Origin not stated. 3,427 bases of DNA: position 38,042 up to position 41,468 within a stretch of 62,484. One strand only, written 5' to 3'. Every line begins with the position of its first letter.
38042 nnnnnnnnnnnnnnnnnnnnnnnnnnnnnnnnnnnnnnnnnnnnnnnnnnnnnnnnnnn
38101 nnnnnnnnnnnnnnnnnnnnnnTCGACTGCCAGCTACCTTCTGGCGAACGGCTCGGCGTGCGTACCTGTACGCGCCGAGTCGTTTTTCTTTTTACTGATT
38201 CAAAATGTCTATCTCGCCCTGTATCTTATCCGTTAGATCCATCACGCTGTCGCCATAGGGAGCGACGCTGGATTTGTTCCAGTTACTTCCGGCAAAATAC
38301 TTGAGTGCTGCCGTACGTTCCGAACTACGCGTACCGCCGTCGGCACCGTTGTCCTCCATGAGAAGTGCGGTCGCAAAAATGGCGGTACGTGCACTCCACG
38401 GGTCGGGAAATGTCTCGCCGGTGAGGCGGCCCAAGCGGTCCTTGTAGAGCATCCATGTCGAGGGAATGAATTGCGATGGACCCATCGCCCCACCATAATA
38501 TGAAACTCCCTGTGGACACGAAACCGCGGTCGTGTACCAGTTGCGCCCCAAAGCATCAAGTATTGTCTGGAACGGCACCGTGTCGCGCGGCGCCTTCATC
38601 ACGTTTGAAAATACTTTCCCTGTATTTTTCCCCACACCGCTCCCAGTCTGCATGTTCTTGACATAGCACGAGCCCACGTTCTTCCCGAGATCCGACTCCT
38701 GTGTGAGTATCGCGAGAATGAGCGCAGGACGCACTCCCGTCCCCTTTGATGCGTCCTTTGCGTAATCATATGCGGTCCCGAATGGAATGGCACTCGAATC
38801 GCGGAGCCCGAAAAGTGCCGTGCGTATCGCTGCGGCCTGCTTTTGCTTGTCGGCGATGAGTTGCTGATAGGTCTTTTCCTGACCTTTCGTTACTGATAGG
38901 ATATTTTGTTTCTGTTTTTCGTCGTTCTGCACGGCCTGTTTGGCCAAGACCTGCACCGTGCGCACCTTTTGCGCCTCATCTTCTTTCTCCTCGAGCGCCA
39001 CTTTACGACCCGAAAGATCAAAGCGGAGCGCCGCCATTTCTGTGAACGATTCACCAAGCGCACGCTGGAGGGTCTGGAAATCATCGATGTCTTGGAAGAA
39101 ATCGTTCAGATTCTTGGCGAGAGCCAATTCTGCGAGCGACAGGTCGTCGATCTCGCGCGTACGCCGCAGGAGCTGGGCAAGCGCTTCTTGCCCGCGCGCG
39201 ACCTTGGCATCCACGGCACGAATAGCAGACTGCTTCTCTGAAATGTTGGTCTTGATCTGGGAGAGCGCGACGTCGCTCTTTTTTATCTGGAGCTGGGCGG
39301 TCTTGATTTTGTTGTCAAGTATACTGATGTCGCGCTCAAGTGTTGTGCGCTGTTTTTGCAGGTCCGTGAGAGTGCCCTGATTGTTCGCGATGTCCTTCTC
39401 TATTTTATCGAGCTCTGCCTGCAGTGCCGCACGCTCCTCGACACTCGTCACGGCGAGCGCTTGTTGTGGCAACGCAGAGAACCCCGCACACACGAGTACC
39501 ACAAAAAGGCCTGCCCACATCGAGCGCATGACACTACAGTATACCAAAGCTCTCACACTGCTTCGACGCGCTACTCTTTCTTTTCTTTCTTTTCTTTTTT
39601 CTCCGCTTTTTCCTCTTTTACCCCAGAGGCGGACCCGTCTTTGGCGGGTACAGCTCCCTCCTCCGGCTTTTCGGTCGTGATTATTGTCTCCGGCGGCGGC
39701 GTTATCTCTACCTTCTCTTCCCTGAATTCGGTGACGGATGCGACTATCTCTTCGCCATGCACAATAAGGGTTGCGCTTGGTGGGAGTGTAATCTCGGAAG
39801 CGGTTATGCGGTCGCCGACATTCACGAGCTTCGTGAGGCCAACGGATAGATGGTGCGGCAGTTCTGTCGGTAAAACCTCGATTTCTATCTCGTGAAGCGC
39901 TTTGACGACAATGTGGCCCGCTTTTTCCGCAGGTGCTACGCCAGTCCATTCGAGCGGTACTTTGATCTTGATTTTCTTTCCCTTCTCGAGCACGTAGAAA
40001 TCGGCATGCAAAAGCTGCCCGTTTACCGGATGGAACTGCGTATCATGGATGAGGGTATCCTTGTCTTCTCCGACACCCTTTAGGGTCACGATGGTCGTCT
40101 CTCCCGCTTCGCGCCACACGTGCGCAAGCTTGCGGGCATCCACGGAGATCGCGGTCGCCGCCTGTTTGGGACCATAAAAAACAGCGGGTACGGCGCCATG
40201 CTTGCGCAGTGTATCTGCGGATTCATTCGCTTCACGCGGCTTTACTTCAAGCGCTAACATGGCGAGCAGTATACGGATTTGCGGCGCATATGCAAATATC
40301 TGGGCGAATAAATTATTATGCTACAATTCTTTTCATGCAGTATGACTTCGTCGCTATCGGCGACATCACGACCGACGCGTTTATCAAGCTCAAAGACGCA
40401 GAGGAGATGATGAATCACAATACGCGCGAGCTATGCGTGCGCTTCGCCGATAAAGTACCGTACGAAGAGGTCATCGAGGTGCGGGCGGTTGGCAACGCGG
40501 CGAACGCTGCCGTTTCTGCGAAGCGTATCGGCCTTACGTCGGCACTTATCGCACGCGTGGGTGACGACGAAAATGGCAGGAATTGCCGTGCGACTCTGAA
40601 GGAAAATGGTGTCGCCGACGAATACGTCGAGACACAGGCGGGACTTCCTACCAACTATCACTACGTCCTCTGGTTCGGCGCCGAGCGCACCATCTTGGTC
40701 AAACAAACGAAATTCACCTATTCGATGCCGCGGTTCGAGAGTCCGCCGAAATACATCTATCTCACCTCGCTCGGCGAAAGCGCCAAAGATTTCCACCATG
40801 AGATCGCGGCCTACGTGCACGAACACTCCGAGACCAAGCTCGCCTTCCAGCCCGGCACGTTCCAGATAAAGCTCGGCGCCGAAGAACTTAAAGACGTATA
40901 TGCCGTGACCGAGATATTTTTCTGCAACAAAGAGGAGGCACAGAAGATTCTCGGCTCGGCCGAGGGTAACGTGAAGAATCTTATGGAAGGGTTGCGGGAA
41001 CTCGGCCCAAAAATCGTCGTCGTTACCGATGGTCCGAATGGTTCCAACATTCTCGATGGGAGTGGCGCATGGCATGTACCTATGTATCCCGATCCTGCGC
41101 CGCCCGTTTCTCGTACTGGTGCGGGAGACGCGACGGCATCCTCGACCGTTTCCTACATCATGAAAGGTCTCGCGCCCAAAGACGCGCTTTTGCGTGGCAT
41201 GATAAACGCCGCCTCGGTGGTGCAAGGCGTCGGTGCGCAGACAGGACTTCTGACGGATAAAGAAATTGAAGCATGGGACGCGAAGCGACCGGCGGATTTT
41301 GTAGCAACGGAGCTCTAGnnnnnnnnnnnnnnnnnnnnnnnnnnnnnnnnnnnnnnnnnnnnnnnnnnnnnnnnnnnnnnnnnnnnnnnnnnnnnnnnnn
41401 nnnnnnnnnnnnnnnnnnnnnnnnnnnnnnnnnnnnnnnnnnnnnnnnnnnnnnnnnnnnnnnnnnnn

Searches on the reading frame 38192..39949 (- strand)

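Call 32: search_protein_families(library=pfam, proteins=[window:38192-39949:-], max_evalue=0.001)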
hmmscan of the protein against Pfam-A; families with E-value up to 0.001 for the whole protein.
window:38192-39949:- (585 aa): 1 family
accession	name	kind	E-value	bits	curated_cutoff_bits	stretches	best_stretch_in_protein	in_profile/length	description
PF13406.11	SLT_2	-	1.2e-07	31.7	24.3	1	396-502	76-169/292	Transglycosylase SLT domain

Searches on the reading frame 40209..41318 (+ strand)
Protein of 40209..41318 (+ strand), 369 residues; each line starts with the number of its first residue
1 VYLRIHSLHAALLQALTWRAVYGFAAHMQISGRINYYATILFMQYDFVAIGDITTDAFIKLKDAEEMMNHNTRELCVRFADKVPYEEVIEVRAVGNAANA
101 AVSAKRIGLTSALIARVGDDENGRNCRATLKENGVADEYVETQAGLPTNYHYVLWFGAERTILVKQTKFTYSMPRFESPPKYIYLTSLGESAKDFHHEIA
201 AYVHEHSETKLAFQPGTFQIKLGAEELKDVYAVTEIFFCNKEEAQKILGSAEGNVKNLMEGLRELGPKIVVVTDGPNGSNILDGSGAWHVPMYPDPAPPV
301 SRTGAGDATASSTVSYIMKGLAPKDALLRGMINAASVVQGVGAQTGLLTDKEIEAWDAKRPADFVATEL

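Call 32: search_protein_families(library=pfam, proteins=[window:40209-41318:+], max_evalue=0.001)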
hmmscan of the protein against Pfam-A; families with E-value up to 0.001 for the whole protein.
window:40209-41318:+ (369 aa): 1 family
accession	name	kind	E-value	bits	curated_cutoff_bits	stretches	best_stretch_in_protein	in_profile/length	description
PF00294.29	PfkB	-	3.3e-31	109.2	25.8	1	80-347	23-299/302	pfkB family carbohydrate kinase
